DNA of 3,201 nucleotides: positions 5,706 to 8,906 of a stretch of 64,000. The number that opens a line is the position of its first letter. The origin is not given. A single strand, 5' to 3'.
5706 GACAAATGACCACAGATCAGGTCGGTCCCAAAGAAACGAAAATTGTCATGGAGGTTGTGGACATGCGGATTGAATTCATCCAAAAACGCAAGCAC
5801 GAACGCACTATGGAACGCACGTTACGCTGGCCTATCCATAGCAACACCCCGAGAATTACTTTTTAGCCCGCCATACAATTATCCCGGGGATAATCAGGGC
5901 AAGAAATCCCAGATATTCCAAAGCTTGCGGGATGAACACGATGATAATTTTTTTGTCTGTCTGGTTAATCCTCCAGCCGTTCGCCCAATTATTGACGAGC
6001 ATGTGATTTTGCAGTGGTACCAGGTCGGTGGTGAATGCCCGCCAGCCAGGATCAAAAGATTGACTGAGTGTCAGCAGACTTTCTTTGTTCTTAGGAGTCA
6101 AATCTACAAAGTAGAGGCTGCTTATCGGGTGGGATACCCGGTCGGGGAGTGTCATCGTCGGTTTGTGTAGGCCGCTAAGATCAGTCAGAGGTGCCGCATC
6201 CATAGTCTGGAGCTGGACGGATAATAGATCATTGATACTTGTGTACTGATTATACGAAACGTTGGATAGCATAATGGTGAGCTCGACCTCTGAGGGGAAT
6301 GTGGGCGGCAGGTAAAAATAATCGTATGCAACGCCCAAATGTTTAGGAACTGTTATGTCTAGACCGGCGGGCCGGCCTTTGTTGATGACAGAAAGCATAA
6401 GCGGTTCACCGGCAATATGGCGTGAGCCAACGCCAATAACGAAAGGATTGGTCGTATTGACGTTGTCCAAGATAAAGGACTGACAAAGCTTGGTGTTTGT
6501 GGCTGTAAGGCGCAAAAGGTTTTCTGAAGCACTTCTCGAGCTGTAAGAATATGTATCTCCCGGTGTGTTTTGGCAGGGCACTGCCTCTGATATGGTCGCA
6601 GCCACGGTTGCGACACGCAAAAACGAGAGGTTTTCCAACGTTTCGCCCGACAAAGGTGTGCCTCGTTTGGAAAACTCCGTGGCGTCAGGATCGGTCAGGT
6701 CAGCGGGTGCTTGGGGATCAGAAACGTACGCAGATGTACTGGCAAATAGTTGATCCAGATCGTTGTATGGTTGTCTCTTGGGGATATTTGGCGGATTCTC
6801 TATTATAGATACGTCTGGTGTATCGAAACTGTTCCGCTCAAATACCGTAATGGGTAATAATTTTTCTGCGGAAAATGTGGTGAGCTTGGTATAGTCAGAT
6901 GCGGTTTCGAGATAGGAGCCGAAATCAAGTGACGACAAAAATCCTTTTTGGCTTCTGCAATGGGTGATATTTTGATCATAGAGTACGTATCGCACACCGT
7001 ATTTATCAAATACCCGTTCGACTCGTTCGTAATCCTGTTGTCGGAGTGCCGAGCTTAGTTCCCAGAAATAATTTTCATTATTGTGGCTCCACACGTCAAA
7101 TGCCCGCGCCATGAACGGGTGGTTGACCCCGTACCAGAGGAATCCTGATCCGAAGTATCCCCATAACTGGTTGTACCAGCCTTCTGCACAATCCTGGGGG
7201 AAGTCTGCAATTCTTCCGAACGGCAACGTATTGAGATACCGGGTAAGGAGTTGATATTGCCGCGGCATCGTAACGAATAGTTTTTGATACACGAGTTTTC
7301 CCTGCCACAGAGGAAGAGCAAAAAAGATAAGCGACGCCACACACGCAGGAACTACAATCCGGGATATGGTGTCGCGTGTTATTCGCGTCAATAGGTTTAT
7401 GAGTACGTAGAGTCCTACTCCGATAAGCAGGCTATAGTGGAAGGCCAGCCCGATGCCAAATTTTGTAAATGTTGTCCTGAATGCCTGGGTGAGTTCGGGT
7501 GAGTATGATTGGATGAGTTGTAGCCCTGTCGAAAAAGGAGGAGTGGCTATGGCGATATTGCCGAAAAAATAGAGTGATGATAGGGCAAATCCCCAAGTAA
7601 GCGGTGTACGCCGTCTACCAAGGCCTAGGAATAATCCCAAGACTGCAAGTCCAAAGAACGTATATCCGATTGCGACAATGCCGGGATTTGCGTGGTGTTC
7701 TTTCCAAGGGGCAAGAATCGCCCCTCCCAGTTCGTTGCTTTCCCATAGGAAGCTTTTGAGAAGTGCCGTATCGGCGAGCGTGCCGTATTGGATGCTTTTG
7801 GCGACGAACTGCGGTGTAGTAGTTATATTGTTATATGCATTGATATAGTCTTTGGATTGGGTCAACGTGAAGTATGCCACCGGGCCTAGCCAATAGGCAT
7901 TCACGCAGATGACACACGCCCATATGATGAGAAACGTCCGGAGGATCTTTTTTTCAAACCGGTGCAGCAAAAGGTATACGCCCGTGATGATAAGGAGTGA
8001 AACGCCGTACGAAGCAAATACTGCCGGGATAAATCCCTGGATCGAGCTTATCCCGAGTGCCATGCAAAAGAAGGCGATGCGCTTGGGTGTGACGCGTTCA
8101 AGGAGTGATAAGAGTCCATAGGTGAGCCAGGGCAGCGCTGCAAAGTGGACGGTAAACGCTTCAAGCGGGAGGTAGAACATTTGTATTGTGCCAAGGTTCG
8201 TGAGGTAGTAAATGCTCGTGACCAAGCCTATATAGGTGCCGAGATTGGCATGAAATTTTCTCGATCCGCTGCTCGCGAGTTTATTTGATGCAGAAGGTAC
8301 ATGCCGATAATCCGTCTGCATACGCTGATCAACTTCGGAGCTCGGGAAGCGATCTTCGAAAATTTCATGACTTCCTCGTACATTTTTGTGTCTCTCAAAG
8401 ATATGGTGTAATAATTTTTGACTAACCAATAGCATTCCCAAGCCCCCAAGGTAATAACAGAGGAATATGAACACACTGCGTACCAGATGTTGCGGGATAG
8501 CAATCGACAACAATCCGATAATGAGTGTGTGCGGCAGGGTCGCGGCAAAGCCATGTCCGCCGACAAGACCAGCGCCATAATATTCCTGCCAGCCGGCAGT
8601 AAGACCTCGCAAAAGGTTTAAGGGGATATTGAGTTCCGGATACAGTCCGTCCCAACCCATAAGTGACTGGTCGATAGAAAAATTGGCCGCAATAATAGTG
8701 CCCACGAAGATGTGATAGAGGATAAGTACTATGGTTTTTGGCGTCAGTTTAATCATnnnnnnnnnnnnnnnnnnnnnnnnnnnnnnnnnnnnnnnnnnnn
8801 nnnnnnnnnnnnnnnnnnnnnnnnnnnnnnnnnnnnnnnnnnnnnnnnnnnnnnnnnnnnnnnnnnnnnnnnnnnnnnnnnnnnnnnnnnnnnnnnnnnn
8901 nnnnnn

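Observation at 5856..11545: Minus-strand GT operon: GT4, then a PMT/ArnT-like GT-C, then a ~1000 aa GT-C-like membrane protein with an 8 nt start/stop overlap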

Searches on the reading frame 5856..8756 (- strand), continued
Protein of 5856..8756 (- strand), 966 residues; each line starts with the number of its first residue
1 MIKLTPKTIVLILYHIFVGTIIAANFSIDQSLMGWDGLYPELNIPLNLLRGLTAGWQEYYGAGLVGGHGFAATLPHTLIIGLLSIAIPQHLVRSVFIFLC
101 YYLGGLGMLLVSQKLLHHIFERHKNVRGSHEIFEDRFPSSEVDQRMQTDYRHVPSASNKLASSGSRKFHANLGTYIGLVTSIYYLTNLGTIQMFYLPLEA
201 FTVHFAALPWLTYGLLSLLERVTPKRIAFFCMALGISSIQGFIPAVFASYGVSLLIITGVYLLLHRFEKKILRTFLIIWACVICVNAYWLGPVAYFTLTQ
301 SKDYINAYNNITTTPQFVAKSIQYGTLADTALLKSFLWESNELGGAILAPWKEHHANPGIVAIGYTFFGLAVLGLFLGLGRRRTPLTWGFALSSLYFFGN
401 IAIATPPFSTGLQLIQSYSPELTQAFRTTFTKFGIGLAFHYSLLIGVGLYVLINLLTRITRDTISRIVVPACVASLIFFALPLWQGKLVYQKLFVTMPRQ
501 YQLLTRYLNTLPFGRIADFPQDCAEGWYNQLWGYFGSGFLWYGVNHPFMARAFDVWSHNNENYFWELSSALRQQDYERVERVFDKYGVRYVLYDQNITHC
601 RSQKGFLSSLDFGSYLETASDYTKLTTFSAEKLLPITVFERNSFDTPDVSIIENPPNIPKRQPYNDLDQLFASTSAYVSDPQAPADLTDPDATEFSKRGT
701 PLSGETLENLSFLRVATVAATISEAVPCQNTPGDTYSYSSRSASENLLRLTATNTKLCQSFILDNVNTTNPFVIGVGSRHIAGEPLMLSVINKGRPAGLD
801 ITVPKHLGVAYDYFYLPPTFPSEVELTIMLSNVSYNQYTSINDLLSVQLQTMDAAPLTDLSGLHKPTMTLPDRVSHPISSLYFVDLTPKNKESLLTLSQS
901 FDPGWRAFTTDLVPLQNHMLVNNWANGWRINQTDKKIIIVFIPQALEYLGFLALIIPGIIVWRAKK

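Call 89: search_protein_families(library=pfam, alignment_id=A6, max_evalue=1)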
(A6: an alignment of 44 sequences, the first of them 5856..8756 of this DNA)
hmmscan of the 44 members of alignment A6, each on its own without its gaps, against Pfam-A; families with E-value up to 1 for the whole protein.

A. member 1, window:5856-8756:- (966 aa): 1 family
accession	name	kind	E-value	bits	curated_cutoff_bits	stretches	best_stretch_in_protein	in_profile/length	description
PF11847.13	GT-C_AftD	-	0.00073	18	26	1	203-510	130-423/661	Alpha-(1->3)-arabinofuranosyltransferase, N-terminal GT-C domain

B. families by the number of members that match (of 44 scanned): 21 families
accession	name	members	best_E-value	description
PF11847.13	GT-C_AftD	18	4.4e-07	Alpha-(1->3)-arabinofuranosyltransferase, N-terminal GT-C domain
PF20176.3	DUF6541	3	3.9e-05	Family of unknown function (DUF6541)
PF22283.2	DUF6960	1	0.037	Family of unknown function (DUF6960)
PF11783.13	Cytochrome_cB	1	0.039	Cytochrome c bacterial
PF05545.16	FixQ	1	0.042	Cbb3-type cytochrome oxidase component FixQ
PF03416.26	Peptidase_C54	1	0.053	Peptidase C54 catalytic domain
PF16892.10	CHS5_N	1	0.054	Chitin biosynthesis protein CHS5 N-terminus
PF12911.12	OppC_N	1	0.09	N-terminal TM domain of oligopeptide transport permease C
PF08636.15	Pkr1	1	0.095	ER protein Pkr1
PF14873.11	BNR_assoc_N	1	0.099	N-terminal domain of BNR-repeat neuraminidase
PF07095.16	IgaA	1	0.11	Intracellular growth attenuator protein IgaA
PF08399.16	VWA_N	1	0.15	VWA N-terminal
PF00060.32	Lig_chan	1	0.15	Ligand-gated ion channel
PF08485.16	Polysacc_syn_2C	1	0.16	Polysaccharide biosynthesis protein C-terminal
PF09639.16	YjcQ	1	0.16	YjcQ protein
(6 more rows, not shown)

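Call 91: fold_search(model_id=the predicted structure, library=pdb)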
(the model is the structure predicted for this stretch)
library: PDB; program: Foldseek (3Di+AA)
matches with E <= 10: 1139; with E <= 0.001: 9
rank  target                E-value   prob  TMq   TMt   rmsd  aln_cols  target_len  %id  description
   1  6w98_A                2.1e-14  1.00  0.54  0.41  16.1      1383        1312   10  Single-Particle Cryo-EM Structure of Arabinofuranosyltransferase AftD from Mycobacteria (released 2020-05-13)
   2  6wby                  1.1e-13  1.00  0.54  0.43  13.4      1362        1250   11  Single-Particle Cryo-EM Structure of Arabinofuranosyltransferase AftD from Mycobacteria, Mutant R1389S Class 2 (released 2020-05-13)
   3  6wbx                  2.5e-13  1.00  0.48  0.38  17.4      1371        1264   12  Single-Particle Cryo-EM Structure of Arabinofuranosyltransferase AftD from Mycobacteria, Mutant R1389S Class 1 (released 2020-05-13)
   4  8agc_A                2.8e-05  1.00  0.34  0.45  15.7       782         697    9  Structure of yeast oligosaccharylransferase complex with lipid-linked oligosaccharide and non-acceptor peptide bound (released 2022-12-07)
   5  8pn9_A                1.4e-04  1.00  0.34  0.47  14.4       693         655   11  Structure of human oligosaccharyltransferase OST-A complex bound to NGI-1 (released 2024-05-08)
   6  8agb_A                2.8e-04  1.00  0.36  0.51  11.9       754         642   10  Structure of yeast oligosaccharylransferase complex with lipid-linked oligosaccharide bound (released 2022-12-07)
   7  6ftg_5                6.9e-04  1.00  0.32  0.46  16.7       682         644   10  Subtomogram average of OST-containing ribosome-translocon complexes from canine rough microsomal membranes (released 2018-03-21)
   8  8if8_B                8.8e-04  1.00  0.34  0.48   9.9       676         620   10  Arabinosyltransferase AftA (released 2023-05-31)
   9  6gxc_A                9.5e-04  1.00  0.32  0.41   7.6       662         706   12  Bacterial oligosaccharyltransferase PglB in complex with an inhibitory peptide and a reactive lipid-linked oligosaccha (released 2018-11-14)
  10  8if8_C                1.8e-03  1.00  0.24  0.36  14.3       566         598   11  Arabinosyltransferase AftA (released 2023-05-31)
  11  5ogl_A                1.9e-03  1.00  0.32  0.41   7.5       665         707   12  Structure of bacterial oligosaccharyltransferase PglB in complex with an acceptor peptide and an lipid-linked oligosac (released 2017-10-25)
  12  3nru_I                4.5e-03  1.00  0.11  0.50   5.8       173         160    9  Ligand binding domain of EPHA7 (released 2010-12-08)
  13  7zlh_A                4.9e-03  1.00  0.23  0.32  13.4       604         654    8  Cryo-EM structure of C-mannosyltransferase CeDPY19, in apo state, bound to CMT2-Fab and anti-Fab nanobody (released 2023-01-11)
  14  3rce_A                5.8e-03  0.99  0.30  0.39  14.9       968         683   10  Bacterial oligosaccharyltransferase PglB (released 2011-06-15)
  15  6uwr_A                5.8e-03  0.92  0.11  0.15  25.5       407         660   10  Clostridium difficile binary toxin translocase CDTb in asymmetric tetradecamer conformation (released 2020-01-22)
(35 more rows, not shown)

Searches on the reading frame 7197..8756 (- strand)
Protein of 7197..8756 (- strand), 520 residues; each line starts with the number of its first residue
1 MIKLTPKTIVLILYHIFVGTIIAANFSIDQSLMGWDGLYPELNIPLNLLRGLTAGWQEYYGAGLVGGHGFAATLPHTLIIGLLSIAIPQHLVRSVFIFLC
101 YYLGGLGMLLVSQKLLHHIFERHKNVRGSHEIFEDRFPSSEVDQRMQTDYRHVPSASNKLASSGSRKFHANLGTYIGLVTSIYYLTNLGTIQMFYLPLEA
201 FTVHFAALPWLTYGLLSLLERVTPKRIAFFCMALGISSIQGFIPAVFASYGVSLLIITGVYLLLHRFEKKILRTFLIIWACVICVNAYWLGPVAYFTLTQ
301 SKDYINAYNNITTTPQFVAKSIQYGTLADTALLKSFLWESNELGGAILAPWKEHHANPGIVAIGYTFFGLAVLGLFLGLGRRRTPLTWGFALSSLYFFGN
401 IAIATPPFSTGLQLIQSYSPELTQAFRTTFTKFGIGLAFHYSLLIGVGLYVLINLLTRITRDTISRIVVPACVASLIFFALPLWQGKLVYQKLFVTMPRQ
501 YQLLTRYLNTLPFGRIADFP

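Call 98: search_solved_structures(query=A7, max_evalue=10, show_alignments=2)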
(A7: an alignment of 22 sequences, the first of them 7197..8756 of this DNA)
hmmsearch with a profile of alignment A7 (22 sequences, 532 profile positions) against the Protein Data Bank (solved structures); distinct sequences matched with E-value up to 10: 0.
